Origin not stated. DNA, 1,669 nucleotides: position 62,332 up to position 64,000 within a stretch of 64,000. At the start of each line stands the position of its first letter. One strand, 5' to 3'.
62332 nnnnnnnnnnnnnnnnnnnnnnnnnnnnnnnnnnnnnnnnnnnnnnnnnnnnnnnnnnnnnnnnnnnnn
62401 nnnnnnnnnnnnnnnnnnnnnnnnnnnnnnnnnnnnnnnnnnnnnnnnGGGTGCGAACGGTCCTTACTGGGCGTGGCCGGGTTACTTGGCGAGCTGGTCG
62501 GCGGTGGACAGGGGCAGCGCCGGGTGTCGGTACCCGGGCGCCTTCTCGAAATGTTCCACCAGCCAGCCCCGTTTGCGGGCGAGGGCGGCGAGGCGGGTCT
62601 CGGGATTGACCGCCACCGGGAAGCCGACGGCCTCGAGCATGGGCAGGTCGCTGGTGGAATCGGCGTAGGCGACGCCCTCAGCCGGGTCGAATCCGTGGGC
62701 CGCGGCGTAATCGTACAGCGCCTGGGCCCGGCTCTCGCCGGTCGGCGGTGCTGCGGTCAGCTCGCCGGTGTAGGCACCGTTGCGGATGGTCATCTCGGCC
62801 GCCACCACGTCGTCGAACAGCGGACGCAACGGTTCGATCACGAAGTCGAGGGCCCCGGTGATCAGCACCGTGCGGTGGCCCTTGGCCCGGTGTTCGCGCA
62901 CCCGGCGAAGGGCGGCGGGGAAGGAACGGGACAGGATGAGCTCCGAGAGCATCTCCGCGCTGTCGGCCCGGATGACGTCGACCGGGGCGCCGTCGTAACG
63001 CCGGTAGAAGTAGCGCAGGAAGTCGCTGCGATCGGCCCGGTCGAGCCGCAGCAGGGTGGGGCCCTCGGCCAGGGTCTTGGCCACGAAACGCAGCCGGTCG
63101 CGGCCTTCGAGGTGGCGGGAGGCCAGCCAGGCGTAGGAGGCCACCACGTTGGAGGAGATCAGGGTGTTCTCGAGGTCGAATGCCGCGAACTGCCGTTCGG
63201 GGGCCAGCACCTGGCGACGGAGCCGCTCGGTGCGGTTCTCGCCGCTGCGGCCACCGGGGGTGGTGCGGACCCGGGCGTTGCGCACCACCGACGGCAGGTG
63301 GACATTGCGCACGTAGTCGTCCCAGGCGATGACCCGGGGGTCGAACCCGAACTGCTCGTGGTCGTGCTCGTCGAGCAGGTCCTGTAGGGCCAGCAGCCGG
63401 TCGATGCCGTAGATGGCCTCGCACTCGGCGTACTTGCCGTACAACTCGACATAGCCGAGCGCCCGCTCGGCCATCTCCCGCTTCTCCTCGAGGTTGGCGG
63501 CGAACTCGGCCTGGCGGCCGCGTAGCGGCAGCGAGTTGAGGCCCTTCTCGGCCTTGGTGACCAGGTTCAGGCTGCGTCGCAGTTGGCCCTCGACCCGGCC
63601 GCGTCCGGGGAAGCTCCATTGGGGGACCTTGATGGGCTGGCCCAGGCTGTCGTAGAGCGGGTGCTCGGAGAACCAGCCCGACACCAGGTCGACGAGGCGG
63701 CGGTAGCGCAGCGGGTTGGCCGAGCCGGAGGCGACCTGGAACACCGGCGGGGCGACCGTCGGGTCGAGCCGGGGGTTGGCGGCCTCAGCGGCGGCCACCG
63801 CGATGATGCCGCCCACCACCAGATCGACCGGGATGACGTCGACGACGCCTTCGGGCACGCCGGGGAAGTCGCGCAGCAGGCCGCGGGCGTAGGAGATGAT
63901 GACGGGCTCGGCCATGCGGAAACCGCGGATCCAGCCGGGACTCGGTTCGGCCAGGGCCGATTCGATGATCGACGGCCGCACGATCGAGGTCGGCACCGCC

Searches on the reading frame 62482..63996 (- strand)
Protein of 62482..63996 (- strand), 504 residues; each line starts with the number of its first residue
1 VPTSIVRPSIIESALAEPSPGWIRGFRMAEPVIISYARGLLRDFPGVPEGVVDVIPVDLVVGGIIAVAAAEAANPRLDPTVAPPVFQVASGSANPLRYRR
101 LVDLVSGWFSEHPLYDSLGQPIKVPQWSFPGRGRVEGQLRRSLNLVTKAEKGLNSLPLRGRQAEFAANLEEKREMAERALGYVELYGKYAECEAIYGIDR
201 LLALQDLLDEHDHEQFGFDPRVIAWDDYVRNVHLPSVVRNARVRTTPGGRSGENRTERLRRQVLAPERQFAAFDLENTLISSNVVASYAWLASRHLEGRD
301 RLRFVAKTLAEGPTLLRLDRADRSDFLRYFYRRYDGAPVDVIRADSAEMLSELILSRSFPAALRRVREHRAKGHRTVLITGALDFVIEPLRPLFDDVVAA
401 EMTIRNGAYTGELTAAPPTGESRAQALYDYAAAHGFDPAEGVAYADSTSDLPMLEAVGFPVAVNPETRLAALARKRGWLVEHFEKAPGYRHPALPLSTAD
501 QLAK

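Call 11: search_protein_families(library=pfam, proteins=[window:62482-63996:-])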
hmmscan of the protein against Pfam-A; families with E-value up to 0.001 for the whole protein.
window:62482-63996:- (504 aa): 4 families
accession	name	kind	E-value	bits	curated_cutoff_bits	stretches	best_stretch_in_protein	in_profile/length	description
PF12710.13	HAD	-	2.6e-28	100.2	27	1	271-455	1-189/189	haloacid dehalogenase-like hydrolase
PF07993.18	NAD_binding_4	-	1.4e-09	38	20.1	1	1-61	197-255/258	Male sterility protein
PF03015.24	Sterile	-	3.6e-06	27.5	35.4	1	175-232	25-82/93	Male sterility protein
PF00702.32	Hydrolase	-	8.7e-06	26.7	26.4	1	272-458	5-191/191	haloacid dehalogenase-like hydrolase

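Call 47: search_protein_families(library=ncbifam, proteins=[window:62482-63996:-])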
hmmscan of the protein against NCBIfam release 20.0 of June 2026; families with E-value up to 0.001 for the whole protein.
window:62482-63996:- (504 aa): 7 families
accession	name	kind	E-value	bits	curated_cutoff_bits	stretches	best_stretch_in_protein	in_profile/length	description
TIGR01490.1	HAD-SF-IB-hyp1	subfamily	3e-30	106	98.3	1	271-468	2-201/202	HAD-IB family hydrolase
NF052360.1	HolPasePseu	equivalog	1.9e-24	86.6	280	1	269-480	2-214/218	histidinol-phosphatase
NF052359.1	HolPaseNeis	equivalog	4.3e-18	65.8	400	1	270-483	3-220/221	histidinol-phosphatase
TIGR01488.1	HAD-SF-IB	subfamily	1.5e-15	57.6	45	1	271-457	2-177/177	HAD-IB family phosphatase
TIGR00338.1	serB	equivalog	1.1e-08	35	144.15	1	363-467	91-197/219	phosphoserine phosphatase SerB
NF008350.0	PRK11133.1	equivalog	6.4e-06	25.5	413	1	366-463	190-289/324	phosphoserine phosphatase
NF007821.0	PRK10530.1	equivalog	0.00025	20.4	274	0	419-464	196-241/272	pyridoxal phosphatase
